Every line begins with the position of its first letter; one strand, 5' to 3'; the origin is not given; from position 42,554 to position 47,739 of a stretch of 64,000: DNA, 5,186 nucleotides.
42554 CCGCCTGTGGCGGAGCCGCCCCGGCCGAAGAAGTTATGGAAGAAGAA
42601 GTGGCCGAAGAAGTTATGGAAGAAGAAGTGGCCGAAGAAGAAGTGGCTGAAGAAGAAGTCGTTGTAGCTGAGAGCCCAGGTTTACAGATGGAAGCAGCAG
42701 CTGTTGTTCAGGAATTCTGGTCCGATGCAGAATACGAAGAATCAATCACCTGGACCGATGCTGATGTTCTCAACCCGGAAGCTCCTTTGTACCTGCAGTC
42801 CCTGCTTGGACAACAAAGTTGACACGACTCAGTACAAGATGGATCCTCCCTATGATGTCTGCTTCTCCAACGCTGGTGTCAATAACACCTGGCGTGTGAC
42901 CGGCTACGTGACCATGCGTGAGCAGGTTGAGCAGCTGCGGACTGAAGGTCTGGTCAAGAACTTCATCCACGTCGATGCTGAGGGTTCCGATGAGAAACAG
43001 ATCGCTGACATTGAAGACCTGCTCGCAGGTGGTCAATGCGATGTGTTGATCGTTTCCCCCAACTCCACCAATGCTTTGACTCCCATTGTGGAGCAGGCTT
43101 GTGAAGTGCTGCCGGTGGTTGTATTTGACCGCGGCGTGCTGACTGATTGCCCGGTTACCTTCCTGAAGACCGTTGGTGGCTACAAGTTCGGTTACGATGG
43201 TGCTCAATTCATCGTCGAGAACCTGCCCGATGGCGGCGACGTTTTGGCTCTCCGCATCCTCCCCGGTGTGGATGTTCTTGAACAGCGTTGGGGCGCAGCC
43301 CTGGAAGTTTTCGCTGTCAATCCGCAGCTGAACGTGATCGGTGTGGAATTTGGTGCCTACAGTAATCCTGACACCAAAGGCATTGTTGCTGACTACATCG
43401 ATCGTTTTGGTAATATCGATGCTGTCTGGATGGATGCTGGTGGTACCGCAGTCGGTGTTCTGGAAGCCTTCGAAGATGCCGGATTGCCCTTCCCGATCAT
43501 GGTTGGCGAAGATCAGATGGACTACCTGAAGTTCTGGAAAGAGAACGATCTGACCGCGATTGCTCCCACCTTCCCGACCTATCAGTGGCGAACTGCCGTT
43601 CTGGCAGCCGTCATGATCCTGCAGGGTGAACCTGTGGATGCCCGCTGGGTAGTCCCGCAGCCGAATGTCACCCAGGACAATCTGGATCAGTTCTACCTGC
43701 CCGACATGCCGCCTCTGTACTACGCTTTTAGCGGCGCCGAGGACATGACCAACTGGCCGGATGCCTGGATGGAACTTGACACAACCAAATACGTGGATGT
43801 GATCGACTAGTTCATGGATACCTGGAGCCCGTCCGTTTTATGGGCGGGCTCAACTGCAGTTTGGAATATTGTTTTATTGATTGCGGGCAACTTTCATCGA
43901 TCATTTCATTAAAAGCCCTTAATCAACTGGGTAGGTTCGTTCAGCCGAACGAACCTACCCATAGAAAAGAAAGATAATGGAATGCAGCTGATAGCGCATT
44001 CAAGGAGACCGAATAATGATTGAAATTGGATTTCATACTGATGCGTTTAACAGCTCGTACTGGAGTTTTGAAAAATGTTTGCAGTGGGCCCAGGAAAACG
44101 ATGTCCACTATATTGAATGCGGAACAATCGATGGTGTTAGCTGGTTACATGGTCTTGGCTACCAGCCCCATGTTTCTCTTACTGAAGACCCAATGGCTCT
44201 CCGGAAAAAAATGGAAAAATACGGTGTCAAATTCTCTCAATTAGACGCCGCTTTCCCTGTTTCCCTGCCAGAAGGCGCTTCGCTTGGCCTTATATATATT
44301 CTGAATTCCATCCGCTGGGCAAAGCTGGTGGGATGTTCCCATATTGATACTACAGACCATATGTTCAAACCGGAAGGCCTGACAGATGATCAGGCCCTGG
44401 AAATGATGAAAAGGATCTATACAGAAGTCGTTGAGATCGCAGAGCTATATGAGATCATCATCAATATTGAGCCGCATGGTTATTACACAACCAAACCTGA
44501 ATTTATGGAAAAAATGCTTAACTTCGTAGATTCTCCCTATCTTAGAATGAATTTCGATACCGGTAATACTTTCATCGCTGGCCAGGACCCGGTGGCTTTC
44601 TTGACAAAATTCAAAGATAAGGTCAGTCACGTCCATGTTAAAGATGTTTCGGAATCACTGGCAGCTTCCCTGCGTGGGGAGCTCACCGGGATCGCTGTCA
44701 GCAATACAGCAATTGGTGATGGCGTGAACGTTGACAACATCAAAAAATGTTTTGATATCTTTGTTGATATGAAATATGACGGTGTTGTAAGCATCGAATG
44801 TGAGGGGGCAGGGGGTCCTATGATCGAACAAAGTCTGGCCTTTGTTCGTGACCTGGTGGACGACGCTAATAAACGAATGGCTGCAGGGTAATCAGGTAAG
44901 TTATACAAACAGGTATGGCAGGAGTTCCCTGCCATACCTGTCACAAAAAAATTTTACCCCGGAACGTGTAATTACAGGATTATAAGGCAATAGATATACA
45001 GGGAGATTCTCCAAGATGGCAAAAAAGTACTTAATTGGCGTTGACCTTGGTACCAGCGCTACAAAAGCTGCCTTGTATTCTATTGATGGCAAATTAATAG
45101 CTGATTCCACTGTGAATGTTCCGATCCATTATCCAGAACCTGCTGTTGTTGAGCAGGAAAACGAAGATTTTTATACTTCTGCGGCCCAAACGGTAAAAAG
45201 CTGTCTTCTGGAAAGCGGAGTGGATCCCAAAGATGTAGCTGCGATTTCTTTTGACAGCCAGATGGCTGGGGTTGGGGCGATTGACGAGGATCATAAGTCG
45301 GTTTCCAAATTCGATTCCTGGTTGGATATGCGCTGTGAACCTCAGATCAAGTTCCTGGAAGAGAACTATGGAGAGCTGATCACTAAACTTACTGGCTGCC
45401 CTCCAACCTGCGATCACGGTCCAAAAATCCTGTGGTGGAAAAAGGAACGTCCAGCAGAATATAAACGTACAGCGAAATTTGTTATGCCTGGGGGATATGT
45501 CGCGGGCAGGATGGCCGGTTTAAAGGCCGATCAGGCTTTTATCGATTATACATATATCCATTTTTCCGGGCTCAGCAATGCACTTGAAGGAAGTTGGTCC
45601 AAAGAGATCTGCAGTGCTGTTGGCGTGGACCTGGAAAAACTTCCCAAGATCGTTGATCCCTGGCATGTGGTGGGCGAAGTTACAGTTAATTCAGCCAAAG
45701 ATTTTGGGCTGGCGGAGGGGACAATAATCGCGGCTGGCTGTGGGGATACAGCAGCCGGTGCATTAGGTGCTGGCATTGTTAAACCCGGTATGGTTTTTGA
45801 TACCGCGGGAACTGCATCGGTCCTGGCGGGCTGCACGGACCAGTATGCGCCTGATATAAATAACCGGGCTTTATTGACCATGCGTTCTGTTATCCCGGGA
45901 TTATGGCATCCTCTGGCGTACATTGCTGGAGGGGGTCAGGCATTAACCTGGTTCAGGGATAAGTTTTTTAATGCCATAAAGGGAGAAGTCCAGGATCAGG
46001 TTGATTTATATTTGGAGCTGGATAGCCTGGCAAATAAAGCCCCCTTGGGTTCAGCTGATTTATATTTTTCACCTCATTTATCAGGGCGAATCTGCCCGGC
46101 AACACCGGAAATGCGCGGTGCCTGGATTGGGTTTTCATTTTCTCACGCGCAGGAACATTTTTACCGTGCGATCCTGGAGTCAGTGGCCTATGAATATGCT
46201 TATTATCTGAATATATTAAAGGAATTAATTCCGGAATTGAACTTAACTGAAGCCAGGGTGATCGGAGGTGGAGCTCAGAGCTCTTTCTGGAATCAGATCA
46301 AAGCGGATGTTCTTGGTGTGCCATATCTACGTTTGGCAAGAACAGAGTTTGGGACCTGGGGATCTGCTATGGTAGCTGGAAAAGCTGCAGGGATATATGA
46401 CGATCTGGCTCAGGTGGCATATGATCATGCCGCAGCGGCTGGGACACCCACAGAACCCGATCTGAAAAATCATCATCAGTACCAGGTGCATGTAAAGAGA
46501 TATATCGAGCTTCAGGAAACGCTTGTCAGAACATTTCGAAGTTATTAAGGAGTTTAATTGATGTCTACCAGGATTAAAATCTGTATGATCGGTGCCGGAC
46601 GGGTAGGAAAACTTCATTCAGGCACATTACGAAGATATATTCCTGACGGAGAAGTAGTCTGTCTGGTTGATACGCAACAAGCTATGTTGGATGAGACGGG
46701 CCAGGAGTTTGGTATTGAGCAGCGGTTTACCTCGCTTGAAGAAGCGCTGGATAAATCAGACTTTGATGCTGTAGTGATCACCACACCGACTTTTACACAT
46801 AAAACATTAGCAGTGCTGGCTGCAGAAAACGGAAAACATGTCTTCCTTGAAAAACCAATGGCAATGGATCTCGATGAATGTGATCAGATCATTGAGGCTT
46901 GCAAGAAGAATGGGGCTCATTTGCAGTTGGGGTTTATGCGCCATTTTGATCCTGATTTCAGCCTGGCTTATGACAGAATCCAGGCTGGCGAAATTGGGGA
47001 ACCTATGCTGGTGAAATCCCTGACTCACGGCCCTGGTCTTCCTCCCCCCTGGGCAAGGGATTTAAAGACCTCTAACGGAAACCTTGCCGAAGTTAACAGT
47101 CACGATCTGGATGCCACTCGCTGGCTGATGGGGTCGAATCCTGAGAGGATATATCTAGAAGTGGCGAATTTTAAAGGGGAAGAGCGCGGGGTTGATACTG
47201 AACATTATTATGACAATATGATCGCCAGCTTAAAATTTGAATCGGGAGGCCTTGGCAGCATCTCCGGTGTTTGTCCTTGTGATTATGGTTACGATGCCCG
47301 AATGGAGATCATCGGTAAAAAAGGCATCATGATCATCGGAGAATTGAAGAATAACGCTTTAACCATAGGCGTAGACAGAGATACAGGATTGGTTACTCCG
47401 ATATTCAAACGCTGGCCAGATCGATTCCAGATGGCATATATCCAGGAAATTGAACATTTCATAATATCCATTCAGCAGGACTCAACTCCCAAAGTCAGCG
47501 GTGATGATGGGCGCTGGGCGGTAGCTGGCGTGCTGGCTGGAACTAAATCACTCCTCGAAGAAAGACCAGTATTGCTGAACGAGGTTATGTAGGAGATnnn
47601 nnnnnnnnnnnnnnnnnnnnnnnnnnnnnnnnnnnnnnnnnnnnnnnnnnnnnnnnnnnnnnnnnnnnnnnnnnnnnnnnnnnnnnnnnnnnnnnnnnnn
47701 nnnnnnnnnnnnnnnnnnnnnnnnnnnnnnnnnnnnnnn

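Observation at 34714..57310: Duplicated module of 'TIM-barrel + Gfo/Idh/MocA' genes inside one sugar locus, reminiscent of 3-keto-glycoside / C-glycoside / levoglucosan-type oxidative chemistry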

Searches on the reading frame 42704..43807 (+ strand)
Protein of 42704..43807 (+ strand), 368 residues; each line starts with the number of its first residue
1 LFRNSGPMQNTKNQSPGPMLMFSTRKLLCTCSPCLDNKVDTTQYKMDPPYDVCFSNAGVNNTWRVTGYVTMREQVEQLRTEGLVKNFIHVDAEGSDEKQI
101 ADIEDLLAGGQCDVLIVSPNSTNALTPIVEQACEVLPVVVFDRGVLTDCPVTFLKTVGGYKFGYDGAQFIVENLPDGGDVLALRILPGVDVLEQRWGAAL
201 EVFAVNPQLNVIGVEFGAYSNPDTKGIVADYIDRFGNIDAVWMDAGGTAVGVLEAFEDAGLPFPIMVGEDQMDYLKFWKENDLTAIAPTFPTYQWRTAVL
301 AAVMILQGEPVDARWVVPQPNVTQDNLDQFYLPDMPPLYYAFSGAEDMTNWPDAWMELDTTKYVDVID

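Call 64: search_protein_families(library=ncbifam, proteins=[window:42704-43807:+], max_evalue=0.00001)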
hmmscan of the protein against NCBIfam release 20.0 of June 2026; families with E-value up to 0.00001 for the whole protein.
window:42704-43807:+ (368 aa): 5 families
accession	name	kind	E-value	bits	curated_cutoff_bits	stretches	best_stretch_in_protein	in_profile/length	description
TIGR02634.1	xylF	equivalog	6.4e-11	42.4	389.55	1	80-265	24-212/302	D-xylose ABC transporter substrate-binding protein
NF007936.0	PRK10653.1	equivalog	3.8e-10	39.6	337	1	67-318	40-289/295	ribose ABC transporter substrate-binding protein RbsB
NF007254.0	PRK09701.1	equivalog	3.3e-09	36.4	335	1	68-285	39-266/311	D-allose transporter substrate-binding protein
NF041827.1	YtfQ_transport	equivalog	1.5e-07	30.6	510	1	49-261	25-238/320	galactofuranose ABC transporter, galactofuranose-binding protein YtfQ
NF007680.0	PRK10355.1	equivalog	9.7e-06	25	504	0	89-181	60-151/331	D-xylose ABC transporter substrate-binding protein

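Call 65: search_protein_families(library=pfam, proteins=[window:42704-43807:+], max_evalue=0.0001)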
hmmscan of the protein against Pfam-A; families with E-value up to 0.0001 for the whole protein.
window:42704-43807:+ (368 aa): 1 family
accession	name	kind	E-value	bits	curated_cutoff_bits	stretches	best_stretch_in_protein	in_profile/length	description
PF13407.12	Peripla_BP_4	-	4.3e-33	115.4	35.1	1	53-309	2-257/258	Periplasmic binding protein domain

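Call 81: search_solved_structures(query=window:42704-43807:+, max_evalue=0.00001)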
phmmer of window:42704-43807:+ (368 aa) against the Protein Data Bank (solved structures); distinct sequences matched with E-value up to 0.00001: 26.
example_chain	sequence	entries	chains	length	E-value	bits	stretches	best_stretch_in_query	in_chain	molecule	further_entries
4pe6_A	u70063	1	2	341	5.1e-25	91.6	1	39-333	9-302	Putative ABC transporter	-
4joq_A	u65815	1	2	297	2.7e-21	79.4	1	92-336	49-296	ABC ribose transporter, periplasmic solute-binding protein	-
2ioy_A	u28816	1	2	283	3.6e-16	62.4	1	67-313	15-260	Periplasmic sugar-binding protein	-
5dte_A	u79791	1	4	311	7.7e-15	58.1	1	68-299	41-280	Monosaccharide-transporting ATPase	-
4zjp_A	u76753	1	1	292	6e-13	51.9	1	68-318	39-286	Monosaccharide-transporting ATPase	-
1dbp_A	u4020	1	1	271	6.4e-11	45.2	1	68-318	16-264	D-RIBOSE-BINDING PROTEIN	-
5ocp_A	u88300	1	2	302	7.3e-11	45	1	52-294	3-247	Periplasmic binding protein/LacI transcriptional regulator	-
1urp_A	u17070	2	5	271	8.7e-11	44.7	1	68-318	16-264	D-RIBOSE-BINDING PROTEIN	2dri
2x7x_A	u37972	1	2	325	9.9e-11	44.6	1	79-273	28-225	SENSOR PROTEIN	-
1ba2_A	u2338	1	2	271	1.1e-10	44.3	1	68-318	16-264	D-RIBOSE-BINDING PROTEIN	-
2gx6_A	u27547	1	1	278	2.1e-10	43.5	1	68-318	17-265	D-ribose-binding periplasmic protein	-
2fn8_A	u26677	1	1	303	6.9e-10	41.8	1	58-330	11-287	ribose ABC transporter, periplasmic ribose-binding protein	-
1drj_A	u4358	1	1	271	1e-09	41.2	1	68-318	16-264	D-RIBOSE-BINDING PROTEIN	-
6hyh_A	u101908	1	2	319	1.1e-09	41.2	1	52-320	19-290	Periplasmic binding protein/LacI transcriptional regulator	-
6hbd_A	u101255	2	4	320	1.1e-09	41.2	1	52-320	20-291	ABC transporter periplasmic-binding protein YtfQ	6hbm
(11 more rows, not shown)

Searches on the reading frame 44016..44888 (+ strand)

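Call 8: search_protein_families(library=pfam, proteins=[window:44016-44888:+])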
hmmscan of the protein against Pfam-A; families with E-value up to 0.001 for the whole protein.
window:44016-44888:+ (291 aa): 1 family
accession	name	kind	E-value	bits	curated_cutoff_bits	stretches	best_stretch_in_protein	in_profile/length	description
PF01261.30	AP_endonuc_2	-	9.8e-26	91.4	31.1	1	51-279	21-248/249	Xylose isomerase-like TIM barrel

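Call 9: search_protein_families(library=ncbifam, proteins=[window:44016-44888:+], max_evalue=0.01)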
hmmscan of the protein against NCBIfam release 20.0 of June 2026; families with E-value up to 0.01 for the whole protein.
window:44016-44888:+ (291 aa): 6 families
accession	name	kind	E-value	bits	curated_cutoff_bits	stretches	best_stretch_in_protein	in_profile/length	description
TIGR04379.1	myo_inos_iolE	equivalog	1.8e-13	50.7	290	1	102-264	103-268/290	myo-inosose-2 dehydratase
NF009689.0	PRK13210.1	subfamily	7e-07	28.7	200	1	128-262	129-256/286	L-ribulose-5-phosphate 3-epimerase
NF041277.1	coba_remo_CbiR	equivalog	0.00042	19.9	105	1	165-261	151-233/249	cobamide remodeling phosphodiesterase CbiR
NF009688.0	PRK13209.1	subfamily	0.0012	17.9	317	1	124-214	129-220/286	L-ribulose-5-phosphate 3-epimerase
NF007360.0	PRK09856.1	equivalog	0.0029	17.2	305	1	164-214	164-214/276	fructoselysine 3-epimerase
NF041099.2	keto_glucon_epim_IolO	equivalog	0.0064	15.8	300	0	121-211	120-214/269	5-keto-L-gluconate epimerase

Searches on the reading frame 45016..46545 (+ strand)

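Call 15: search_protein_families(library=pfam, proteins=[window:45016-46545:+])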
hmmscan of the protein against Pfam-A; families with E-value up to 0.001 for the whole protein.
window:45016-46545:+ (510 aa): 2 families
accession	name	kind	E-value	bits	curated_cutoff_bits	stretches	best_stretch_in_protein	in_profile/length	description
PF00370.27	FGGY_N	-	3.1e-43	148.6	28.8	1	5-251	1-245/245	FGGY family of carbohydrate kinases, N-terminal domain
PF02782.22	FGGY_C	-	3e-25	89.6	27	1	263-458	4-198/198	FGGY family of carbohydrate kinases, C-terminal domain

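Call 16: search_protein_families(library=ncbifam, proteins=[window:45016-46545:+], max_evalue=0.001)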
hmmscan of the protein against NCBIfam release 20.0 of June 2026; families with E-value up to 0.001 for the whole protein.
window:45016-46545:+ (510 aa): 12 families
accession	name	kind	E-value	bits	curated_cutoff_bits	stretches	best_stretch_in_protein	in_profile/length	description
TIGR01312.1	XylB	equivalog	9.6e-85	284.9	380.25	1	7-499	1-479/481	xylulokinase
TIGR01314.1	gntK_FGGY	equivalog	4.3e-65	220.2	648.55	1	5-506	1-496/505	gluconokinase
NF011601.0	PRK15027.1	equivalog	4.5e-45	153.9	912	1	7-499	3-475/484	xylulokinase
NF008187.0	PRK10939.1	equivalog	3.1e-44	151.5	528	1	2-499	2-499/521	autoinducer-2 kinase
TIGR01311.1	glycerol_kin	equivalog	5.4e-39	133.9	590.35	1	4-487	1-478/496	glycerol kinase GlpK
NF000756.0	PRK00047.1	subfamily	7.1e-37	126.8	498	1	2-473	3-467/502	glycerol kinase GlpK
NF003154.0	PRK04123.1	equivalog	5.5e-34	117.8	428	2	136-505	162-539/554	ribulokinase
TIGR01315.1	5C_CHO_kinase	subfamily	1.2e-31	110.1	408.7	1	6-496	2-527/541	FGGY family pentulose kinase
TIGR02628.1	fuculo_kin_coli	equivalog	6e-27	94.7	470.9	1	64-466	61-450/465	L-fuculokinase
TIGR01234.1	L-ribulokinase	equivalog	1.6e-23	83.3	583.25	1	218-503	244-530/536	ribulokinase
TIGR02627.1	rhamnulo_kin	equivalog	8.6e-12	44.3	527.95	2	142-284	138-269/454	rhamnulokinase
NF007925.0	PRK10640.1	equivalog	3.4e-10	38.9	639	1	378-438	363-422/489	rhamnulokinase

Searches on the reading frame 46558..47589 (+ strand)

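Call 8: search_protein_families(library=pfam, proteins=[window:46558-47589:+])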
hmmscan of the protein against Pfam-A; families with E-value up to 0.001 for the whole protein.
window:46558-47589:+ (344 aa): 3 families
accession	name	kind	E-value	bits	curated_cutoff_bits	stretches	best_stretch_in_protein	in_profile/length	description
PF01408.29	GFO_IDH_MocA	-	1.1e-27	97.6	24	1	6-126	1-120/120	Oxidoreductase family, NAD-binding Rossmann fold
PF22725.1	GFO_IDH_MocA_C3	-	5.6e-20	72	27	1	137-257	4-122/124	GFO/IDH/MocA C-terminal domain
PF02894.22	GFO_IDH_MocA_C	-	5.1e-19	69.4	22.9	1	140-338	3-216/218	Oxidoreductase family, C-terminal alpha/beta domain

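Call 9: search_protein_families(library=ncbifam, proteins=[window:46558-47589:+], max_evalue=0.01)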
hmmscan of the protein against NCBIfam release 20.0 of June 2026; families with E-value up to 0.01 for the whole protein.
window:46558-47589:+ (344 aa): 9 families
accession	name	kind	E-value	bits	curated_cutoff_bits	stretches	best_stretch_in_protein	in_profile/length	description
TIGR04380.1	myo_inos_iolG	equivalog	3.9e-76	256.1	355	1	6-338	2-329/330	inositol 2-dehydrogenase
NF052679.1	InsChiInosDhIolG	equivalog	7.9e-42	143.5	540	1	6-312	3-298/343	bifunctional inositol 2-dehydrogenase/D-chiro-inositol 1-dehydrogenase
NF040723.1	UDP-GlcNAcDh_Arch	equivalog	3.3e-31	108.9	450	1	6-331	1-300/302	UDP-N-acetylglucosamine 3-dehydrogenase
NF052479.1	LevoglcsnDh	equivalog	3.7e-22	78.5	650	1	5-193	3-204/386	levoglucosan dehydrogenase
NF041392.1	XylDh_Gfo6_Halo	equivalog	3.1e-16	59.1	350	1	61-216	75-237/350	D-xylose 1-dehydrogenase Gfo6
NF058561.1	BT_2158_fam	equivalog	1.3e-15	56.9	750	1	3-160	33-188/487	glycoside 3-dehydrogenase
NF008607.0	PRK11579.1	subfamily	2.2e-13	49.9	330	1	2-216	1-213/346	oxidoreductase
NF058563.1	BT_2159_fam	equivalog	8.6e-09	34.9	650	1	6-197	1-189/350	disaccharide 3-dehydrogenase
NF007574.0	PRK10206.1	equivalog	1.6e-08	34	352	1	57-204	53-199/345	oxidoreductase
